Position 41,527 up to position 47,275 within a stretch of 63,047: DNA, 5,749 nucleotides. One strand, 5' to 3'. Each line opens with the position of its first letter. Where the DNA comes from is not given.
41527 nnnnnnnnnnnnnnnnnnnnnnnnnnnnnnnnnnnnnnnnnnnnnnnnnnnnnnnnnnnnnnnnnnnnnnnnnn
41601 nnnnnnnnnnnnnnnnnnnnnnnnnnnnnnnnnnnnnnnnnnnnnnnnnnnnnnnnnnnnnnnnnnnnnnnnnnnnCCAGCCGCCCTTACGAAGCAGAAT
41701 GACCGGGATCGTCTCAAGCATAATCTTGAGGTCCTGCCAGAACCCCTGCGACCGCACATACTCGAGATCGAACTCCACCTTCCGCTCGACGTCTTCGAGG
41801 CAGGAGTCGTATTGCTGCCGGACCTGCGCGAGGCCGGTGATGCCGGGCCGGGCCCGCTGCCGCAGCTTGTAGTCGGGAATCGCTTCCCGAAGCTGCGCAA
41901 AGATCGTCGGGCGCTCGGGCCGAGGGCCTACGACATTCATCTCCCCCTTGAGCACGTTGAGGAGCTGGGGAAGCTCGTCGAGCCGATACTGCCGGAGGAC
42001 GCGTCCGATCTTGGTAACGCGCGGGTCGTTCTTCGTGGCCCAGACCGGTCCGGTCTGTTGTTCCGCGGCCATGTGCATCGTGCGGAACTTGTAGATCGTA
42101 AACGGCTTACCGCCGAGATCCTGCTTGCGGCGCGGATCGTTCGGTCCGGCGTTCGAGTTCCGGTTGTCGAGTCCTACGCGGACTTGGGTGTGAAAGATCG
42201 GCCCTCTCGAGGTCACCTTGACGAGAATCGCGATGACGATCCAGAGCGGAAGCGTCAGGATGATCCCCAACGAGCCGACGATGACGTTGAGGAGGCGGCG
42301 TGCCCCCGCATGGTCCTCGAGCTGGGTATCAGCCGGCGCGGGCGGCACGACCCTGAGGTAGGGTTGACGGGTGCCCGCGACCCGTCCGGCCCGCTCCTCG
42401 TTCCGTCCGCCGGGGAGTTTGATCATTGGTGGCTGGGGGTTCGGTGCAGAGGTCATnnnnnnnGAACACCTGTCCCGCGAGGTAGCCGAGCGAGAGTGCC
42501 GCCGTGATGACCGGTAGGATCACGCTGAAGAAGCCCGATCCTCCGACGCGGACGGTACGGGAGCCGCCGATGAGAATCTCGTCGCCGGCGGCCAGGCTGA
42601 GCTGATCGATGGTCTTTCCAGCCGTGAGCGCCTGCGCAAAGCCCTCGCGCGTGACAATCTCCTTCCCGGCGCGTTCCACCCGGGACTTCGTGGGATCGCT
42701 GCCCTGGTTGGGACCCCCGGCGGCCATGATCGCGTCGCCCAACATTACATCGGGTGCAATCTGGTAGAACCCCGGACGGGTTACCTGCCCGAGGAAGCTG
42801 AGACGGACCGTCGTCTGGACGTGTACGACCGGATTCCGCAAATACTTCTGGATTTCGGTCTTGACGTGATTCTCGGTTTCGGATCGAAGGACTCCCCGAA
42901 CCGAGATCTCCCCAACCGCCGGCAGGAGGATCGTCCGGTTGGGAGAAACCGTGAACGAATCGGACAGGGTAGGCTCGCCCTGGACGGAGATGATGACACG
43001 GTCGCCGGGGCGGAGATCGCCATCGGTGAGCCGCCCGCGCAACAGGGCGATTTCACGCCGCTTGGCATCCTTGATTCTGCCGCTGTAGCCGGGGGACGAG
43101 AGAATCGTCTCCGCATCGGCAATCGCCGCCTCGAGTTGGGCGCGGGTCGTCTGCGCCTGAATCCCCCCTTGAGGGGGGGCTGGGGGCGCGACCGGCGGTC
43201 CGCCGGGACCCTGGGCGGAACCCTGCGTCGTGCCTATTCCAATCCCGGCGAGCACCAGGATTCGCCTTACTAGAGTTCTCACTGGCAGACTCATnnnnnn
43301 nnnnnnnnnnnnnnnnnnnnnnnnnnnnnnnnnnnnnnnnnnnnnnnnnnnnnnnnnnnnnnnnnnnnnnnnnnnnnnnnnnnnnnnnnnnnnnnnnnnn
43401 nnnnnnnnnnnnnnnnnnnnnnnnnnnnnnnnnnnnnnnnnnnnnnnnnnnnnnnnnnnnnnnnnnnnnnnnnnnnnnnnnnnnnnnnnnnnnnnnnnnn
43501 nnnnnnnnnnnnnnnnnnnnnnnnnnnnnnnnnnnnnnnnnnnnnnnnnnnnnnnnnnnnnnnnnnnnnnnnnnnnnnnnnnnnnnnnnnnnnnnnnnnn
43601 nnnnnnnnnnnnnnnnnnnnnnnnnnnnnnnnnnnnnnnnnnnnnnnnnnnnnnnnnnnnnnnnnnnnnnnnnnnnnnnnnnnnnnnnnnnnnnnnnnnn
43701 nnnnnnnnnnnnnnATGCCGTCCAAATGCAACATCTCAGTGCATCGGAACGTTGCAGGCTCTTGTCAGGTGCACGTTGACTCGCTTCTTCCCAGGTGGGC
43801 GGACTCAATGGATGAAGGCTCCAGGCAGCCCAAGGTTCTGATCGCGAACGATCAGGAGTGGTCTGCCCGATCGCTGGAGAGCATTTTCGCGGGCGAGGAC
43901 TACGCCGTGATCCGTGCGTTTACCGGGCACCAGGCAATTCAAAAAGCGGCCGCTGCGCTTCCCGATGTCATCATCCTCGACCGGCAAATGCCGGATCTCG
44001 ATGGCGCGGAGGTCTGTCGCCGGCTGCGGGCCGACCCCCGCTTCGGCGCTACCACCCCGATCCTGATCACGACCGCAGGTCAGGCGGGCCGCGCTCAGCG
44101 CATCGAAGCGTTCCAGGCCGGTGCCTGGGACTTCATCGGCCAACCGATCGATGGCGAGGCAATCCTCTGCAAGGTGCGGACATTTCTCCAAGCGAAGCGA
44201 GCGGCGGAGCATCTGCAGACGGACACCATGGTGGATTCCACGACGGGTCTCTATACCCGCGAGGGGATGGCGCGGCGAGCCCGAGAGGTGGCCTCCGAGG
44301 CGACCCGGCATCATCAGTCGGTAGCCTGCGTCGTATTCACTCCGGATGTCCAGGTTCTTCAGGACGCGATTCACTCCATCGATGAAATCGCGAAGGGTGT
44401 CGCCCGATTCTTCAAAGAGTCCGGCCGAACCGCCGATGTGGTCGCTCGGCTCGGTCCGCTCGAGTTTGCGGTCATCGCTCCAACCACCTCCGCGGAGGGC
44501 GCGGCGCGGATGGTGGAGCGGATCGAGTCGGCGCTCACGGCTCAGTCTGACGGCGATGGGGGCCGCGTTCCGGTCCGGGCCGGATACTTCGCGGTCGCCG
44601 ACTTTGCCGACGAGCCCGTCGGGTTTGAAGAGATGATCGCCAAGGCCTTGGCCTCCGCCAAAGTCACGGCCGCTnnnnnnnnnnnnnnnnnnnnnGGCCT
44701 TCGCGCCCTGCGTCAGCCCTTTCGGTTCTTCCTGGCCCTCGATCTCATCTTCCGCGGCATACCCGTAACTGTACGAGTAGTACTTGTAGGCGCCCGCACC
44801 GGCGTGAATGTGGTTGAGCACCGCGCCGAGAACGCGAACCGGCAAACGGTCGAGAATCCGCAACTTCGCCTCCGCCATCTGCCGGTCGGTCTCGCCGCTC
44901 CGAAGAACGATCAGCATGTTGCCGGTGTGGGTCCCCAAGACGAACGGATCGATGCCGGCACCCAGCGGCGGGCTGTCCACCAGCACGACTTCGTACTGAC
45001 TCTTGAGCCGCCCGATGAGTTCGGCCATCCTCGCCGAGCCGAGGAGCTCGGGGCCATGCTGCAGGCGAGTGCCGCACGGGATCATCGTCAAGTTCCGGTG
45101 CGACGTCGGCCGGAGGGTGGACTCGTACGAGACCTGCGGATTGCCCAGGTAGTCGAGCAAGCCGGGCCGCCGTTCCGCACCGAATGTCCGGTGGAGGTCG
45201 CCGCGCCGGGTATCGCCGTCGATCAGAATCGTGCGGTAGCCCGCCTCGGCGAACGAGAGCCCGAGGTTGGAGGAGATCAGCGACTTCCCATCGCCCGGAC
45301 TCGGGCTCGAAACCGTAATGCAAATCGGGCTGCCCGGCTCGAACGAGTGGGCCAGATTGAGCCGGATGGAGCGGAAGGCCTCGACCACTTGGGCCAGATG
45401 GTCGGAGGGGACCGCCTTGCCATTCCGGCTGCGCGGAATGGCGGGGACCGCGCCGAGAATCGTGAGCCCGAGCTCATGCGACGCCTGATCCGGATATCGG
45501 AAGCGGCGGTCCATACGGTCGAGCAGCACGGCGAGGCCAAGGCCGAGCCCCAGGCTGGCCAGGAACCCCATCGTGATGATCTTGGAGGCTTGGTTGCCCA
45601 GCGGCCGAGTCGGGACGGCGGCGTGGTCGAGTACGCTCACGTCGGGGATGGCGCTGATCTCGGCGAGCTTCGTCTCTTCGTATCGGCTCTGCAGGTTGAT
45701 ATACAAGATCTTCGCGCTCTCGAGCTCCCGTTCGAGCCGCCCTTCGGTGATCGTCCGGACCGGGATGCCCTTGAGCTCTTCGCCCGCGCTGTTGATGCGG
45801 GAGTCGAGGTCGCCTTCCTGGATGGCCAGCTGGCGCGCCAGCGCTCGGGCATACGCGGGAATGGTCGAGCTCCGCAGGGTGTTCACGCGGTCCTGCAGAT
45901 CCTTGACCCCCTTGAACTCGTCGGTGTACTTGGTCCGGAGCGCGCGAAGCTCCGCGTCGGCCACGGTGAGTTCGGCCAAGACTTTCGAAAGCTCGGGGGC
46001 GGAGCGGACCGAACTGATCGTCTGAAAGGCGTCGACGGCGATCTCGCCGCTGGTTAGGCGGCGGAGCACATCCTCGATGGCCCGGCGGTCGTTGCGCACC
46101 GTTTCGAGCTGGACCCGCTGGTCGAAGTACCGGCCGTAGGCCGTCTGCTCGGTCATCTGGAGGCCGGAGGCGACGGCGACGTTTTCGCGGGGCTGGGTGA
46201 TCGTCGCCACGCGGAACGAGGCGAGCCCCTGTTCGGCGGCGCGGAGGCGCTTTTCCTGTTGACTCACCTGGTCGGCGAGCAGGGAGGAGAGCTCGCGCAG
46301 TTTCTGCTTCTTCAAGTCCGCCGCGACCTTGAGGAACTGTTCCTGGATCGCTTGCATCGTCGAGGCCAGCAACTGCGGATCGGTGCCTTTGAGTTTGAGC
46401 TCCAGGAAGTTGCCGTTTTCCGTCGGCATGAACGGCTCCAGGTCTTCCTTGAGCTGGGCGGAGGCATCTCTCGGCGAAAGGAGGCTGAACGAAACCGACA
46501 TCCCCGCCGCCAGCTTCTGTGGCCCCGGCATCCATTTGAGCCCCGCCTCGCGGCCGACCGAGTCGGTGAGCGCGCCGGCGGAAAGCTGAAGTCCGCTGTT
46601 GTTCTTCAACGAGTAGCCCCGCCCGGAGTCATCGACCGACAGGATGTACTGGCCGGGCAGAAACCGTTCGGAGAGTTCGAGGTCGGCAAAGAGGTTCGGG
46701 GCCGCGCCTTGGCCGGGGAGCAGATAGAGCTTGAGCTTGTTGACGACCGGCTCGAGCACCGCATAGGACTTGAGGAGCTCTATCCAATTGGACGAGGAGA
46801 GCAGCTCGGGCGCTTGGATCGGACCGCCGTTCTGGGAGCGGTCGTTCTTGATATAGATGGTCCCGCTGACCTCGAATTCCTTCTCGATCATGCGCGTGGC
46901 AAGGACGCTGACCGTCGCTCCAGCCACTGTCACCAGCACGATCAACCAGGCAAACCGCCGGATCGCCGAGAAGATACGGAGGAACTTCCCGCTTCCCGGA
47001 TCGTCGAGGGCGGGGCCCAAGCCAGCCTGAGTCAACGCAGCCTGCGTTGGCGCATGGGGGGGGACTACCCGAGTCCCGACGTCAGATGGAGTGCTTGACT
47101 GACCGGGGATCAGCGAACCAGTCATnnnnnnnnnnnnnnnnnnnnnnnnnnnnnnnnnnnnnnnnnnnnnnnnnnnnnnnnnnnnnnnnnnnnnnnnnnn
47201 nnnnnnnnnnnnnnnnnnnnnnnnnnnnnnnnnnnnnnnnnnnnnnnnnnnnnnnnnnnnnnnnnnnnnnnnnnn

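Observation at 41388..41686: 74-aa mini PEP-CTERM-like protein with a PGP variant motif and its own sigma-54 promoter, but no exosortase nearby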

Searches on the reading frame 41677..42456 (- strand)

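Call 19: search_protein_families(library=ncbifam, proteins=[window:41677-42456:-], max_evalue=0.00001)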
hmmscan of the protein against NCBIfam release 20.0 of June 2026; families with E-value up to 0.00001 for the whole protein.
window:41677-42456:- (260 aa): 10 families
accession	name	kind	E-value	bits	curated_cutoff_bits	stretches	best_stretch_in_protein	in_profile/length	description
TIGR03025.1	EPS_sugtrans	subfamily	1.1e-78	265.5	295.55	2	114-258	301-443/445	exopolysaccharide biosynthesis polyprenyl glycosylphosphotransferase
TIGR03023.1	WcaJ_sugtrans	equivalog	7.2e-69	233.2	410.75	2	114-256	306-449/453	undecaprenyl-phosphate glucose phosphotransferase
TIGR03013.1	EpsB_2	subfamily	2.4e-64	218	393.35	2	114-259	298-442/443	TIGR03013 family XrtA/PEP-CTERM system glycosyltransferase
NF007518.0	PRK10124.1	equivalog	2.4e-47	161.7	684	1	53-250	274-454/464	undecaprenyl-phosphate glucose phosphotransferase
TIGR03022.1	WbaP_sugtrans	subfamily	3.3e-46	158.5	403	2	116-258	304-454/456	undecaprenyl-phosphate galactose phosphotransferase WbaP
NF041877.1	EPS_EpsZ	equivalog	4.4e-43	147.6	800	1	51-258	264-457/459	exopolysaccharide biosynthesis polyisoprenyl-phosphate hexose-1-phosphate transferase EpsZ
NF050817.1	PolSacchBiosHfsE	equivalog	6.2e-40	137.3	750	1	47-254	266-460/467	polysaccharide biosynthesis protein HfsE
NF052601.1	undeca_RfbP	equivalog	1.2e-39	136.1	330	2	141-257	129-239/244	undecaprenyl-phosphate galactose phosphotransferase family protein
NF011751.0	PRK15204.1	equivalog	2.8e-26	92.1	907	1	54-259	281-475/476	undecaprenyl-phosphate galactose phosphotransferase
NF045514.1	glycotran_HepC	equivalog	5.2e-20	71.7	140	1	116-180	162-211/220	heterocyst development glycosyltransferase HepC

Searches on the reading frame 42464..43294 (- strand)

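Call 19: search_protein_families(library=ncbifam, proteins=[window:42464-43294:-], max_evalue=0.00001)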
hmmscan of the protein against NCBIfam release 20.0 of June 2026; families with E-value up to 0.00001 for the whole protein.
window:42464-43294:- (277 aa): 2 families
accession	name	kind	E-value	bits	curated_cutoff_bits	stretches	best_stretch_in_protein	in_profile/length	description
TIGR03028.1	EpsE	equivalog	1.5e-15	57.2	262.65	1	93-242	3-159/239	polysaccharide export protein EpsE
TIGR03027.2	pepcterm_export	equivalog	9.1e-14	51.5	180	1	96-242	7-164/169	XrtA/PEP-CTERM system exopolysaccharide export protein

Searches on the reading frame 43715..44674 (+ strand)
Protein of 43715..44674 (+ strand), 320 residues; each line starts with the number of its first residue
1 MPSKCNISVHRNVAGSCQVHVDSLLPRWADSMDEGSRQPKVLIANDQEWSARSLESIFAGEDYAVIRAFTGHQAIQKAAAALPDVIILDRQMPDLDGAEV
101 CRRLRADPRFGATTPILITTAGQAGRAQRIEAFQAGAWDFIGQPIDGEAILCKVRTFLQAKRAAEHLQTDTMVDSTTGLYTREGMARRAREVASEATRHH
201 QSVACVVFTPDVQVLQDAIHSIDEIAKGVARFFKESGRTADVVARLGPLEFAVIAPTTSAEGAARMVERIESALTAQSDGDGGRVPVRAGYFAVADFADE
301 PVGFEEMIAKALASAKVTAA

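Call 19: search_protein_families(library=ncbifam, proteins=[window:43715-44674:+], max_evalue=0.00001)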
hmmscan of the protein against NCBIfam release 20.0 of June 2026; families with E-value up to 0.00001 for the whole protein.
window:43715-44674:+ (320 aa): 80 families (the best 25 are shown)
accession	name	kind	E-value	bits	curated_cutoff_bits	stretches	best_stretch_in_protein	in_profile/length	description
NF007135.0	PRK09581.1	equivalog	1.6e-31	109.6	474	2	40-168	4-130/457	PleD family two-component system response regulator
NF047654.1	DiguCycDgcRLepto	equivalog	9.5e-23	80.5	500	1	39-275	3-240/295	diguanylate cyclase DgcR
TIGR02154.1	PhoB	equivalog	3.9e-17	62.3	296.2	1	38-164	2-126/226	phosphate regulon transcriptional regulator PhoB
NF008296.0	PRK11083.1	equivalog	8.2e-16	58.1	273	1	38-199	3-157/228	two-component system response regulator CreB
NF040689.1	MtrAB_MtrA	equivalog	1.1e-15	57.6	300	1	41-167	1-124/219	MtrAB system response regulator MtrA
NF006900.1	PRK09390.1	equivalog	8.6e-15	54.8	255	1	37-170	3-132/203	response regulator FixJ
NF045991.1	RespRegCtrARhodob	equivalog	1.1e-14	54.7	350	1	40-161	2-119/224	response regulator transcription factor CtrA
NF045914.1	RespRegNblR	equivalog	1.3e-14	54.4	300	1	37-174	5-140/228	response regulator transcription factor NblR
NF045944.1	ResRegRpaBCyano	equivalog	1.5e-14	53.9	330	1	43-169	2-123/229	response regulator transcription factor RpaB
NF041733.1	resp_reg_CseB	equivalog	3.7e-14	52.6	350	1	40-171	2-128/228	two-component system response regulator CseB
NF012227.0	AdeR_RR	equivalog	4e-14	52.7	340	1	37-170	10-138/239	efflux system response regulator transcription factor AdeR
NF047465.1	hybrid_HK_LvrA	exception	5.8e-14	51.1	1200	1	37-169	466-595/819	hybrid histidine kinase/response regulator LvrA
NF001965.0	PRK00742.1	subfamily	7.6e-14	51.7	293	1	40-176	5-142/357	chemotaxis-specific protein-glutamate methyltransferase CheB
NF009206.0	PRK12555.1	subfamily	1.3e-13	50.6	342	1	40-172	2-135/340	chemotaxis-specific protein-glutamate methyltransferase CheB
NF040534.1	resp_reg_YycF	equivalog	1.6e-13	50.5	340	1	40-167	2-124/231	response regulator YycF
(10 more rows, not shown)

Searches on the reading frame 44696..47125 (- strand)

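Call 19: search_protein_families(library=ncbifam, proteins=[window:44696-47125:-], max_evalue=0.00001)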
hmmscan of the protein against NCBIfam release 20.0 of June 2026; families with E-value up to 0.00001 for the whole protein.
window:44696-47125:- (810 aa): 12 families
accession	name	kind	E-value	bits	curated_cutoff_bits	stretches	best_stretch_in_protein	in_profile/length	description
TIGR01005.1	eps_transp_fam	subfamily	5.2e-43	147.3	411.7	2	564-783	510-729/754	exopolysaccharide transport protein family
NF008568.0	PRK11519.1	equivalog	1.1e-41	142.9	1068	1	420-791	336-717/720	tyrosine-protein kinase Wzc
NF007350.0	PRK09841.1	equivalog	1.6e-37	129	1248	2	579-790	510-721/726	tyrosine-protein kinase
TIGR01007.1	eps_fam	subfamily_domain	5.7e-36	124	108.05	1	582-785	1-203/204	polysaccharide biosynthesis tyrosine autokinase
TIGR03018.1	pepcterm_TyrKin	hypoth_equivalog_domain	9e-32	110.1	230.65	1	573-762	4-200/207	XrtA-associated tyrosine autokinase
TIGR03007.1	pepcterm_ChnLen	equivalog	1.6e-27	95.9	278.85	2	433-567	329-467/498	XrtA system polysaccharide chain length determinant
TIGR03029.1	EpsG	equivalog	6.3e-26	91.1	313.8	1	578-771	81-273/274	chain length determinant protein tyrosine kinase EpsG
TIGR03017.1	EpsF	equivalog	1.8e-12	46.7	422.75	1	225-559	119-442/444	chain length determinant protein EpsF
TIGR01006.1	polys_exp_MPA1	subfamily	3.4e-10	39.8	296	0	486-562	147-223/226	CspC family polysaccharide chain length determinant protein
TIGR01968.1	minD_bact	equivalog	1.2e-09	38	212.9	1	602-726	3-124/261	septum site-determining protein MinD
TIGR01969.1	minD_arch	subfamily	2.3e-08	33.5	201.75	1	602-774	2-171/251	cell division ATPase MinD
TIGR03815.1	CpaE_hom_Actino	equivalog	1.8e-06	27.4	154.45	0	595-656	106-167/340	septum site-determining protein Ssd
